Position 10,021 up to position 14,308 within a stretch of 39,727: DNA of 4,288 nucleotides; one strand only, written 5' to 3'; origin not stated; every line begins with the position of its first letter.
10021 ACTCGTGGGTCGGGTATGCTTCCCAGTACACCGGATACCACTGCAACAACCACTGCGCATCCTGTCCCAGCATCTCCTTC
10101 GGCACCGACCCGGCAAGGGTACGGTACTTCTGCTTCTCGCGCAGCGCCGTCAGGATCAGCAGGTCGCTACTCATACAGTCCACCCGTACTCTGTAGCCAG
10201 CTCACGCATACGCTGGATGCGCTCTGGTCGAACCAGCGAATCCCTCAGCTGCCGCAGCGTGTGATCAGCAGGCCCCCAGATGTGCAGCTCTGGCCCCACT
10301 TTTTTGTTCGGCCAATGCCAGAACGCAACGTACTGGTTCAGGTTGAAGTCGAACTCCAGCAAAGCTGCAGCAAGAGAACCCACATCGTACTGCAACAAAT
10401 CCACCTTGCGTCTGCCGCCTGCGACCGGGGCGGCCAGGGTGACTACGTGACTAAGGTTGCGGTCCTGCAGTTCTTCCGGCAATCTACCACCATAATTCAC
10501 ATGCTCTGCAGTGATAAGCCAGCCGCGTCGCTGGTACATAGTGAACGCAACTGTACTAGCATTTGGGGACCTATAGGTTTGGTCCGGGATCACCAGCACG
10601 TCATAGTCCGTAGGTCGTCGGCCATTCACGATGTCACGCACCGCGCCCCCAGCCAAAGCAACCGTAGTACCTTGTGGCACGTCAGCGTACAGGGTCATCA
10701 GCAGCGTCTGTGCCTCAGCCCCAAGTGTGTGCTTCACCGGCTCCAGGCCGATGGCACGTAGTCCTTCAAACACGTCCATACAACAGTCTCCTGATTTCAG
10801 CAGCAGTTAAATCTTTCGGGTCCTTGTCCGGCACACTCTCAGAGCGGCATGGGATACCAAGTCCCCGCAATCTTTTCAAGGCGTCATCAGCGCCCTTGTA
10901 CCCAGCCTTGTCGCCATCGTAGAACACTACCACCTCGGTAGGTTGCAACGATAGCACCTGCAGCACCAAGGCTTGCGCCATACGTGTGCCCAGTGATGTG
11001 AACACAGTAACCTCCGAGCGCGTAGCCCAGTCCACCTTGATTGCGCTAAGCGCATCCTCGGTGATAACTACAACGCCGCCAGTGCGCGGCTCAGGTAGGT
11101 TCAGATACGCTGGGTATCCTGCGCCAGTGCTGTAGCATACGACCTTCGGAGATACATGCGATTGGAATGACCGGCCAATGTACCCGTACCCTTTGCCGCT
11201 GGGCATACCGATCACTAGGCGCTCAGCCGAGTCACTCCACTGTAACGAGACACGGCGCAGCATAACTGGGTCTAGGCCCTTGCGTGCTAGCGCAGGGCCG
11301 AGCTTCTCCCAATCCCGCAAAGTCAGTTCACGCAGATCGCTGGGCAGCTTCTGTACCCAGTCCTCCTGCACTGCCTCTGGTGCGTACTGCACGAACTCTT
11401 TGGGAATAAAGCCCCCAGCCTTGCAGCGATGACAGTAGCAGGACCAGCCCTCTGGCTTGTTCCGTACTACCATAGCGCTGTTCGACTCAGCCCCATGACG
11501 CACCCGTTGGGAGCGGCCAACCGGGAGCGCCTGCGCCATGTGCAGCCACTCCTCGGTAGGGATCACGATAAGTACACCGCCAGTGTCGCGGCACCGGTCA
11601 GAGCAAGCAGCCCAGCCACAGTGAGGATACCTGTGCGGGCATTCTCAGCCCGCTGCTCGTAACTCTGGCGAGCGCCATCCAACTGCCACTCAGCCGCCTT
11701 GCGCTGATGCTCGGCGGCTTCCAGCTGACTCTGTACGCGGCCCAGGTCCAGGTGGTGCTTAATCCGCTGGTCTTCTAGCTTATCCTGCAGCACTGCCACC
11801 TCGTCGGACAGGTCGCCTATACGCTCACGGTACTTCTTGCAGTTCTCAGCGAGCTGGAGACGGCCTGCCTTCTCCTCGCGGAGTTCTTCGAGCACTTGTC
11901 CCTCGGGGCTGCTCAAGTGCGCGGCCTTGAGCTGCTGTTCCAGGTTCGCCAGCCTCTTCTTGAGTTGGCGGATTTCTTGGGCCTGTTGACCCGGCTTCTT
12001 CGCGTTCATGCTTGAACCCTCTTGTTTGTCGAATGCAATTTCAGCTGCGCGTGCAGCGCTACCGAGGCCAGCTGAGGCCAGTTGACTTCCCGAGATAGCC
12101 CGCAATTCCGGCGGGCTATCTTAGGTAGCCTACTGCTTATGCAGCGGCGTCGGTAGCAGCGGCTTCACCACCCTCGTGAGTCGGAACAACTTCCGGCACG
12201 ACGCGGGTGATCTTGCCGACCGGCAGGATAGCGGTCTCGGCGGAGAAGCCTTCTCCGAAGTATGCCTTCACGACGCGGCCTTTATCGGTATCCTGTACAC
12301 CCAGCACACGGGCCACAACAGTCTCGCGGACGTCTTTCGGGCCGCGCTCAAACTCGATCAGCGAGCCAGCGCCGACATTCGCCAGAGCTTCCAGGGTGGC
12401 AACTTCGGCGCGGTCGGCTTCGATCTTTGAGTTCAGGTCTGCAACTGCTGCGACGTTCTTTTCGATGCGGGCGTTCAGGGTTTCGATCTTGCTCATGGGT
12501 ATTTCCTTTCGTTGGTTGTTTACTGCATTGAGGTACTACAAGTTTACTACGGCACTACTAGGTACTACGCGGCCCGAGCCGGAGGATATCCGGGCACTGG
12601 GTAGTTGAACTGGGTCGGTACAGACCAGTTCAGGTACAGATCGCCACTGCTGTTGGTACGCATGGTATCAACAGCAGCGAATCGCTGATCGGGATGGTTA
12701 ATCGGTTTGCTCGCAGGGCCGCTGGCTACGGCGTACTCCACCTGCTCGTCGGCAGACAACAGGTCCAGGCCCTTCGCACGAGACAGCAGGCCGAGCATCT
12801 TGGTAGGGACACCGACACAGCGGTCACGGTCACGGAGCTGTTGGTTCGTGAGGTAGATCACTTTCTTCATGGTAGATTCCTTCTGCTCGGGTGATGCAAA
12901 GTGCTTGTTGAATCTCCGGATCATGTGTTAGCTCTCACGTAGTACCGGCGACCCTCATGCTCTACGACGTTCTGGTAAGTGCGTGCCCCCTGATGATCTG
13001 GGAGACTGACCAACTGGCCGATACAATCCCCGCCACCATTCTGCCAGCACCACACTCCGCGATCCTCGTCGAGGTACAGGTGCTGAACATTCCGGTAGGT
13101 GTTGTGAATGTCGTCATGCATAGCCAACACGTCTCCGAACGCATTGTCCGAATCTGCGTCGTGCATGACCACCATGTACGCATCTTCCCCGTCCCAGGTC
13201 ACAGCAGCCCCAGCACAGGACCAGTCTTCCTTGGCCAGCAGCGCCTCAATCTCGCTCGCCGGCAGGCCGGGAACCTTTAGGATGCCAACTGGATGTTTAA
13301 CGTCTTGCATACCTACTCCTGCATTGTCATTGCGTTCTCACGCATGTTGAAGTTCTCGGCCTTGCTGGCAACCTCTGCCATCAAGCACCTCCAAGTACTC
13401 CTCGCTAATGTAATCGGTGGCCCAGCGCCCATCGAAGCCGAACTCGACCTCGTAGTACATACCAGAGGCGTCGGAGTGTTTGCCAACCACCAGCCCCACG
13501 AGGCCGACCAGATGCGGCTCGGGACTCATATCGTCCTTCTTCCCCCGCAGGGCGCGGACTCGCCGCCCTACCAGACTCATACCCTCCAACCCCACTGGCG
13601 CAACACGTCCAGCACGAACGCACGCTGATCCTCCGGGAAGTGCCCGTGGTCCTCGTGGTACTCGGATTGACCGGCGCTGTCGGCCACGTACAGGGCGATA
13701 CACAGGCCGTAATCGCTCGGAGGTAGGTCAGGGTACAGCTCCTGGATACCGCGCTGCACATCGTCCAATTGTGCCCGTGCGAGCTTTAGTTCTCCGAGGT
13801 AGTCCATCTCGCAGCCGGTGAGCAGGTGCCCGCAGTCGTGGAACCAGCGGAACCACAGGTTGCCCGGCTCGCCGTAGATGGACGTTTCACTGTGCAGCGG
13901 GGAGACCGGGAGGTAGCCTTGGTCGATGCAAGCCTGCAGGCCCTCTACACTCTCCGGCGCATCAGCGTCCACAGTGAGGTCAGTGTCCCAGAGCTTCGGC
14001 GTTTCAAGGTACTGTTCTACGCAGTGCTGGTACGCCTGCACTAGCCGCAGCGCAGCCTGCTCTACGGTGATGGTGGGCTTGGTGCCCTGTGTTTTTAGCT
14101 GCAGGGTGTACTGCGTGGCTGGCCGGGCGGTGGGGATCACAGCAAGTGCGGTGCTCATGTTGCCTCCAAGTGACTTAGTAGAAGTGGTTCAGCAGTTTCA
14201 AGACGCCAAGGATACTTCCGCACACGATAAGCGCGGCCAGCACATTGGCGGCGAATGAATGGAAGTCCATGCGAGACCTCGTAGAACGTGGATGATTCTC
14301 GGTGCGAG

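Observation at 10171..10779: Minimal CCA-adding-like nucleotidyltransferase inserted between primase and helicase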

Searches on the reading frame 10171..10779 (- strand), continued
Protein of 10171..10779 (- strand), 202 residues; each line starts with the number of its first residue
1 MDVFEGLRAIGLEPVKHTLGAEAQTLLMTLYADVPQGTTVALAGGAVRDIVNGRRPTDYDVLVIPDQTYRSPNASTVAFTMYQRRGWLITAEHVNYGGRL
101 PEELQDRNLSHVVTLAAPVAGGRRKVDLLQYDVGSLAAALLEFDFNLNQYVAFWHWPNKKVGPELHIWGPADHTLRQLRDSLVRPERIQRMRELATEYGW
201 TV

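Call 87: search_protein_families(library=pfam, proteins=[P0125, P0145, P0127, P0112, P0060, P0037, P0091, P0077, P0139, P0154], max_evalue=0.01)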
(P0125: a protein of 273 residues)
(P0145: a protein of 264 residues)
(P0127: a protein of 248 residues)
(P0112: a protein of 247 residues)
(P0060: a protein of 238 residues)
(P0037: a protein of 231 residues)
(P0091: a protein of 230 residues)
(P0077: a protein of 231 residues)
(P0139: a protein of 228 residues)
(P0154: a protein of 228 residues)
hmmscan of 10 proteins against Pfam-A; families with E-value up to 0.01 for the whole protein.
P0125 (273 aa): 1 family
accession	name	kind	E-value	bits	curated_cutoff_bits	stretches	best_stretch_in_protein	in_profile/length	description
PF10706.15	Aminoglyc_resit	-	0.00032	21.3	21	0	185-262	32-108/149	Aminoglycoside-2''-adenylyltransferase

P0145 (264 aa): 1 family
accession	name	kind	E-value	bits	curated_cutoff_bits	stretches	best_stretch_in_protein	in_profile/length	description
PF01743.26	PolyA_pol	-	0.00018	22.3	23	1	44-86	4-45/126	Poly A polymerase head domain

P0127 (248 aa): 1 family
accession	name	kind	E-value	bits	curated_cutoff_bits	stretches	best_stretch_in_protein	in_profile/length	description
PF01743.26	PolyA_pol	-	0.0015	19.3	23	1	27-57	1-31/126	Poly A polymerase head domain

P0112 (247 aa): 2 families
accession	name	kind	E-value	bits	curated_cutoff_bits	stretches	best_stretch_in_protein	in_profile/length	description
PF11436.14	DUF3199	-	0.0013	19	25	0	153-196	61-101/125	Protein of unknown function (DUF3199)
PF01743.26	PolyA_pol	-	0.003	18.3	23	1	44-110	1-66/126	Poly A polymerase head domain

P0060 (238 aa): 0 families

P0037 (231 aa): 1 family
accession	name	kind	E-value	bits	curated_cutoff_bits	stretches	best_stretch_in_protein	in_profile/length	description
PF01743.26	PolyA_pol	-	6.1e-06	27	23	1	23-54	3-34/126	Poly A polymerase head domain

P0091 (230 aa): 1 family
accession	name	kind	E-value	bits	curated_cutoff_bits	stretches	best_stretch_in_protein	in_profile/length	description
PF01743.26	PolyA_pol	-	9.2e-05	23.2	23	1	44-67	2-25/126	Poly A polymerase head domain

P0077 (231 aa): 1 family
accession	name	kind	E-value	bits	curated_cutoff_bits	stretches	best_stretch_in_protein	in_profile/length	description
PF01743.26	PolyA_pol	-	0.00019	22.2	23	1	29-96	2-69/126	Poly A polymerase head domain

P0139 (228 aa): 1 family
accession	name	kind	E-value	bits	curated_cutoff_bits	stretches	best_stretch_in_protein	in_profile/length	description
PF01743.26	PolyA_pol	-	0.0081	16.9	23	0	26-60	3-34/126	Poly A polymerase head domain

P0154 (228 aa): 0 families
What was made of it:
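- Tried and rejected: The longer family members carry no informative extra Pfam domain (call 87).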

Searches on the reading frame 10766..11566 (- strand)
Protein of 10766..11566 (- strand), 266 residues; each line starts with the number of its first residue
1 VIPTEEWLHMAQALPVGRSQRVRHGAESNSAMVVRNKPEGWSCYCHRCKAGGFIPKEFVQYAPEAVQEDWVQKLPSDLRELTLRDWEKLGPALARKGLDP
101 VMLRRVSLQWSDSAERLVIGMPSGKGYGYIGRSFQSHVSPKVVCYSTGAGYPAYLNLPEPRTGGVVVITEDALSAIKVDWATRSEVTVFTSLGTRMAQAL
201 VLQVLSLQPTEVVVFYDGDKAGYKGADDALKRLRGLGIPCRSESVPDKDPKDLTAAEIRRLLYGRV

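Call 3: search_protein_families(library=pfam, proteins=[window:10766-11566:-], max_evalue=1)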
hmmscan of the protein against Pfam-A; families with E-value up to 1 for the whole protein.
window:10766-11566:- (266 aa): 4 families
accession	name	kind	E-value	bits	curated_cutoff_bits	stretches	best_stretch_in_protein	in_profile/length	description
PF13155.12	Toprim_2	-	3.6e-07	30.9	22.1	1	171-252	8-86/88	Toprim-like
PF13662.12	Toprim_4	-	0.00056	20.5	25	1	166-240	3-81/85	Toprim domain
PF01751.28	Toprim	-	0.0031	18.1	23.1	1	166-233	2-80/96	Toprim domain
PF00692.24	dUTPase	-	0.24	11.6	22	1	166-212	66-112/129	dUTPase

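Call 4: search_protein_families(library=phrogs, proteins=[window:10766-11566:-], max_evalue=0.01)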
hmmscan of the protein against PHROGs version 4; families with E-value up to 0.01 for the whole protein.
window:10766-11566:- (266 aa): 4 families
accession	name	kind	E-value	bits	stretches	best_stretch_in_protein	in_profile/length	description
phrog_47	-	DNA, RNA and nucleotide metabolism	3.1e-31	109.7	1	2-265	26-333/947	DNA primase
phrog_8634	-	DNA, RNA and nucleotide metabolism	6.3e-16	59.2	1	2-125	5-127/228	DNA primase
phrog_22173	-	DNA, RNA and nucleotide metabolism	1.2e-14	55.4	1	153-264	24-132/133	DNA primase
phrog_6444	-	DNA, RNA and nucleotide metabolism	0.00061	19.7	1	188-233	282-326/577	DNA primase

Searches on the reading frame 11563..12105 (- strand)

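Call 74: search_protein_families(library=phrogs, proteins=[window:11563-12105:-], max_evalue=0.001)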
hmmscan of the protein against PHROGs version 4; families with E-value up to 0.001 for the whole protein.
window:11563-12105:- (180 aa): 1 family
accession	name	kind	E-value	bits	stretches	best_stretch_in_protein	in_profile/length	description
phrog_6200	-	unknown function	0.00071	20.8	0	37-84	18-64/71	-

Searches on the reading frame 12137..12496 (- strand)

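Call 74: search_protein_families(library=phrogs, proteins=[window:12137-12496:-], max_evalue=0.001)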
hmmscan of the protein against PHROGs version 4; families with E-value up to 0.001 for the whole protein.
window:12137-12496:- (119 aa): 3 families
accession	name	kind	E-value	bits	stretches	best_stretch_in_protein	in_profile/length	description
phrog_5433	-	unknown function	1.7e-15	58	1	3-116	4-117/123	-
phrog_34831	-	unknown function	4.1e-09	37.6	1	7-96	121-211/217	-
phrog_13079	-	unknown function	1.5e-08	35.9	1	3-117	19-134/150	-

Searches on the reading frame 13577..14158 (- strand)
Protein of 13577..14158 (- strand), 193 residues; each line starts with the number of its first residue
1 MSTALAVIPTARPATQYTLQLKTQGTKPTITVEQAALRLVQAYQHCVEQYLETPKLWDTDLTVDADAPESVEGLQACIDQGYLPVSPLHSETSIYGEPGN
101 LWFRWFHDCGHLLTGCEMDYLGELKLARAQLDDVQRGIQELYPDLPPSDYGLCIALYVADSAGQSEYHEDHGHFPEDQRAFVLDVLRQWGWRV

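Call 74: search_protein_families(library=phrogs, proteins=[window:13577-14158:-], max_evalue=0.001)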
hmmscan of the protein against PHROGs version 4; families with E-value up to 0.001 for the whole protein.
window:13577-14158:- (193 aa): 2 families
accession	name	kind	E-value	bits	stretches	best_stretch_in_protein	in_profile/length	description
phrog_7806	-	unknown function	9.7e-44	150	1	30-188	7-156/162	-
phrog_33646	-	unknown function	6.1e-05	24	1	83-187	90-184/195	-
